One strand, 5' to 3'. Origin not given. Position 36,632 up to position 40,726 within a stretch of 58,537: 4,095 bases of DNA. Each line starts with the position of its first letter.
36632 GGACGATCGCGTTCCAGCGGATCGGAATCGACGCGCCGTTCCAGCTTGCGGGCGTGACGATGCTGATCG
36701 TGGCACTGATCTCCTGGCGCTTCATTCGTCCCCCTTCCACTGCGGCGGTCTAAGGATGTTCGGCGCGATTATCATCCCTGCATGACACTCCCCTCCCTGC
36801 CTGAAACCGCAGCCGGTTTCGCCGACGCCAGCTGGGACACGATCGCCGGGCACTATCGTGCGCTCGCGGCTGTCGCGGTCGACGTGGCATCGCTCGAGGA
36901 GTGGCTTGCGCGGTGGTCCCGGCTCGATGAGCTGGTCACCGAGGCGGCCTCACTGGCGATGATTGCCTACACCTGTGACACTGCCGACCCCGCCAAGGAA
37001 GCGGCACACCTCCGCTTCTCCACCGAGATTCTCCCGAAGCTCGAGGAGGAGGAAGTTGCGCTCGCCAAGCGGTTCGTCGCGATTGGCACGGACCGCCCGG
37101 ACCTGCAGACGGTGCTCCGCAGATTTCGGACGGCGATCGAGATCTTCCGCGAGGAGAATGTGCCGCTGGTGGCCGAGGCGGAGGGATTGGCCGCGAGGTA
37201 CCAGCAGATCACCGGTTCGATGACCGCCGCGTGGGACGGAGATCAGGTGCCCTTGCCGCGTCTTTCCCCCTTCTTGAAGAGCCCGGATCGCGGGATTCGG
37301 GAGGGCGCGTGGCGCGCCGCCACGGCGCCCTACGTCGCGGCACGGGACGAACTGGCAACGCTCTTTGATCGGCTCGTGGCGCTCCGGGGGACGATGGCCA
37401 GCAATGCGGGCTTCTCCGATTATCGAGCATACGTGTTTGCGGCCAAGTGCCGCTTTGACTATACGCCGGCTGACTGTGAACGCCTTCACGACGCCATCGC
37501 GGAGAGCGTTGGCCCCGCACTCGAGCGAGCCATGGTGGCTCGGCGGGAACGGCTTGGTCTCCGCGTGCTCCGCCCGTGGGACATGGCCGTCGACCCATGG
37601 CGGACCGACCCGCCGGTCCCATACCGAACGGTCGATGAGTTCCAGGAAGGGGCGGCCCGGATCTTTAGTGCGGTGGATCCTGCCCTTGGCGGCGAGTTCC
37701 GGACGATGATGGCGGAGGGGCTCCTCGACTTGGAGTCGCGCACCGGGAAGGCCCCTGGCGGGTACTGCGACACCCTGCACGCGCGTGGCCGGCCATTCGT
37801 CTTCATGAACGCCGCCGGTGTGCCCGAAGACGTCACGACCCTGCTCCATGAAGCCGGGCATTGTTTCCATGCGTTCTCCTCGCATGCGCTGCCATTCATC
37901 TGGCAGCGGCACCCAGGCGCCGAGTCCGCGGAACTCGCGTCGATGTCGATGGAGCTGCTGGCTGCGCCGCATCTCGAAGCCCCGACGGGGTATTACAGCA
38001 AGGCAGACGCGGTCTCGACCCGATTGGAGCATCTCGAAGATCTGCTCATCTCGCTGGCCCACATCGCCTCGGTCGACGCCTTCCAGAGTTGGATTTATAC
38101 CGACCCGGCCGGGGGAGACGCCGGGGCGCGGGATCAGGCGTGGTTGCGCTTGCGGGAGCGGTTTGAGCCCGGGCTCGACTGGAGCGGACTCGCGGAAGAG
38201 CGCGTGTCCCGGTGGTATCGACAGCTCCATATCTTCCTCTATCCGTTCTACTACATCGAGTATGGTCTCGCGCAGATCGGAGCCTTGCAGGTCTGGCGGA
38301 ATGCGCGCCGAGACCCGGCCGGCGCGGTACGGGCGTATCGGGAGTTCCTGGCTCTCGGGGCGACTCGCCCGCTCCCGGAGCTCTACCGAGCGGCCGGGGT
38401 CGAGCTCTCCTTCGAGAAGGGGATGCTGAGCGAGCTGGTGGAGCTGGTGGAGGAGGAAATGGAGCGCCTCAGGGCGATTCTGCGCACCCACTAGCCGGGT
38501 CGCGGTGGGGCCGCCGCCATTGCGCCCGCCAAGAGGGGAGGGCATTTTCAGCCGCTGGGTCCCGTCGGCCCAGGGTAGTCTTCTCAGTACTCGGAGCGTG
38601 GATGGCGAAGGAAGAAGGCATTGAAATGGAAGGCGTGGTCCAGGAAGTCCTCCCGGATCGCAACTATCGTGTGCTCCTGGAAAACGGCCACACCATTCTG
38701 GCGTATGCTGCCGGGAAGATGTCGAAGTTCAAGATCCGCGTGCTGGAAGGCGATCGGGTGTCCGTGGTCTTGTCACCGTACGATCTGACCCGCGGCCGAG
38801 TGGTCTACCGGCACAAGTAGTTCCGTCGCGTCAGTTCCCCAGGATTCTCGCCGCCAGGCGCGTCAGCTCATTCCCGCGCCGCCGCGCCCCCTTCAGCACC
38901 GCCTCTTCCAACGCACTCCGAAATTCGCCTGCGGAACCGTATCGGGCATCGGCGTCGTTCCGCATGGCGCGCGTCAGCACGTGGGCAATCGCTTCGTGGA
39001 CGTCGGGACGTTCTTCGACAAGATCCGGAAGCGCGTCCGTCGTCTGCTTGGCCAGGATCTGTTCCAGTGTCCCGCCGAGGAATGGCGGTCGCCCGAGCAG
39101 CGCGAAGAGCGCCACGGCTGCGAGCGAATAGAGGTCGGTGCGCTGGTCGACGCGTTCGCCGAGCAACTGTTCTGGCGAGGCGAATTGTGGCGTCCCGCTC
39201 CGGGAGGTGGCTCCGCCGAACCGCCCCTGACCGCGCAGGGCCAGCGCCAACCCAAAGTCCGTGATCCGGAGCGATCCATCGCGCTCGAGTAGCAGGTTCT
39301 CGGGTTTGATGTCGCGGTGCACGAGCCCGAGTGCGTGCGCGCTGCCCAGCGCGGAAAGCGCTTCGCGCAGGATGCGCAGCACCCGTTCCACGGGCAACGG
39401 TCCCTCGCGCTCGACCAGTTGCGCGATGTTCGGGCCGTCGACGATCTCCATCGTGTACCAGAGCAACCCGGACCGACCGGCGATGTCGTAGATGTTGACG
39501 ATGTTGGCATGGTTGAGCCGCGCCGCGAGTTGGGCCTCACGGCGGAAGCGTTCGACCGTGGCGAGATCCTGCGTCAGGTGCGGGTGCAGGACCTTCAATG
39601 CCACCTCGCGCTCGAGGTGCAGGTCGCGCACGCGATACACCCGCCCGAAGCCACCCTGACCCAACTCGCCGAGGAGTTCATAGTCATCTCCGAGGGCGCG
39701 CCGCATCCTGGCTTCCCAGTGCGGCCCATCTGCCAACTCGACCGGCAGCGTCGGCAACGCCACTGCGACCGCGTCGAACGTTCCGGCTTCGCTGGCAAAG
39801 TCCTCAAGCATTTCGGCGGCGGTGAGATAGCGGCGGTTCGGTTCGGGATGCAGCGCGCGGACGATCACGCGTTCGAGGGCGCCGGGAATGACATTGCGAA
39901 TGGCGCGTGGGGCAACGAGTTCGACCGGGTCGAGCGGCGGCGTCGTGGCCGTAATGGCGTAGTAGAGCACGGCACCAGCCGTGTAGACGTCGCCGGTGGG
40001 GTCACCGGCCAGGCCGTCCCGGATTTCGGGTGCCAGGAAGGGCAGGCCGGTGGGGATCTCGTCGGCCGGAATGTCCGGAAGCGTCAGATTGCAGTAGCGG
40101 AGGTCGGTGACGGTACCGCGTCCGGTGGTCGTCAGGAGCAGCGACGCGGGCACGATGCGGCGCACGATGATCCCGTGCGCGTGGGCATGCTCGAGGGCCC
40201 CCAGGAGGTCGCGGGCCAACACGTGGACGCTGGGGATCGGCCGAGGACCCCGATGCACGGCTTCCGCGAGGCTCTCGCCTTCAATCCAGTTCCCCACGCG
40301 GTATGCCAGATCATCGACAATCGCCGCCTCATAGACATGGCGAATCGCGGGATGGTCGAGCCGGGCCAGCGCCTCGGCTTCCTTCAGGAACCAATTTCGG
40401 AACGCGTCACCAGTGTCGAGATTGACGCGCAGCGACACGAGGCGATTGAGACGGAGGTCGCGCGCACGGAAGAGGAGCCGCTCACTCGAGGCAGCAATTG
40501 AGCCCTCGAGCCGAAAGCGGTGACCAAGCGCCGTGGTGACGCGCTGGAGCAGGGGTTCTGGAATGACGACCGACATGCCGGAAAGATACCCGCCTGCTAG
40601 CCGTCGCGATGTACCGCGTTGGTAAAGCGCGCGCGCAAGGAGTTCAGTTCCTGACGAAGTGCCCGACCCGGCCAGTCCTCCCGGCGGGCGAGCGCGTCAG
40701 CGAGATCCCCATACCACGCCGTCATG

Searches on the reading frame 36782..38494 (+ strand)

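Call 46: search_protein_families(library=pfam, proteins=[window:36782-38494:+], max_evalue=0.00001)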
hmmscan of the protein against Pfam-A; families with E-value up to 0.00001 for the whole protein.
window:36782-38494:+ (570 aa): 1 family
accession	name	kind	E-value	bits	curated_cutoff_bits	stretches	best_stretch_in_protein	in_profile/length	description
PF01432.26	Peptidase_M3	-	6.5e-41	141.6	27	1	165-552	3-455/457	Peptidase family M3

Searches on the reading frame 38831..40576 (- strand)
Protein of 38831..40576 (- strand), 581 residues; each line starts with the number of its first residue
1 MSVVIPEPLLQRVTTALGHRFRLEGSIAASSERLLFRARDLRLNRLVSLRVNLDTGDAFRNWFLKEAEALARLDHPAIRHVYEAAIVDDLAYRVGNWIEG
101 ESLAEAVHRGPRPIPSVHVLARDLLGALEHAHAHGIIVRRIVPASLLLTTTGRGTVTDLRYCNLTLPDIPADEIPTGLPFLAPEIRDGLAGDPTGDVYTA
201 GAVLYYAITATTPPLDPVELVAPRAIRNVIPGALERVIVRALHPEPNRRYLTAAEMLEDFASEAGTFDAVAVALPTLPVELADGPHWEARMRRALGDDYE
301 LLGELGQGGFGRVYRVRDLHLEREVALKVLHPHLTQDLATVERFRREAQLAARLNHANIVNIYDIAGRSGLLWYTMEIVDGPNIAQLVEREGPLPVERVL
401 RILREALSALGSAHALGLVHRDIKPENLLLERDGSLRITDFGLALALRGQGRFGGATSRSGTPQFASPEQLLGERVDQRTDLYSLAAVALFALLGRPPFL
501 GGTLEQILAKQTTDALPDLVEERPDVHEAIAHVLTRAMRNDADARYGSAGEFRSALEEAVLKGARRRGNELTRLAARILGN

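Call 46: search_protein_families(library=pfam, proteins=[window:38831-40576:-], max_evalue=0.00001)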
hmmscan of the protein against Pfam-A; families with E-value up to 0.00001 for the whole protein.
window:38831-40576:- (581 aa): 2 families
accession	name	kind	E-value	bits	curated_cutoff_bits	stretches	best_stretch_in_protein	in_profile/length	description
PF00069.31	Pkinase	-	1.7e-58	198.6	31.7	2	299-547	1-253/263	Protein kinase domain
PF07714.23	PK_Tyr_Ser-Thr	-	1.2e-28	100.6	23.1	1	302-545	4-248/258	Protein tyrosine and serine/threonine kinase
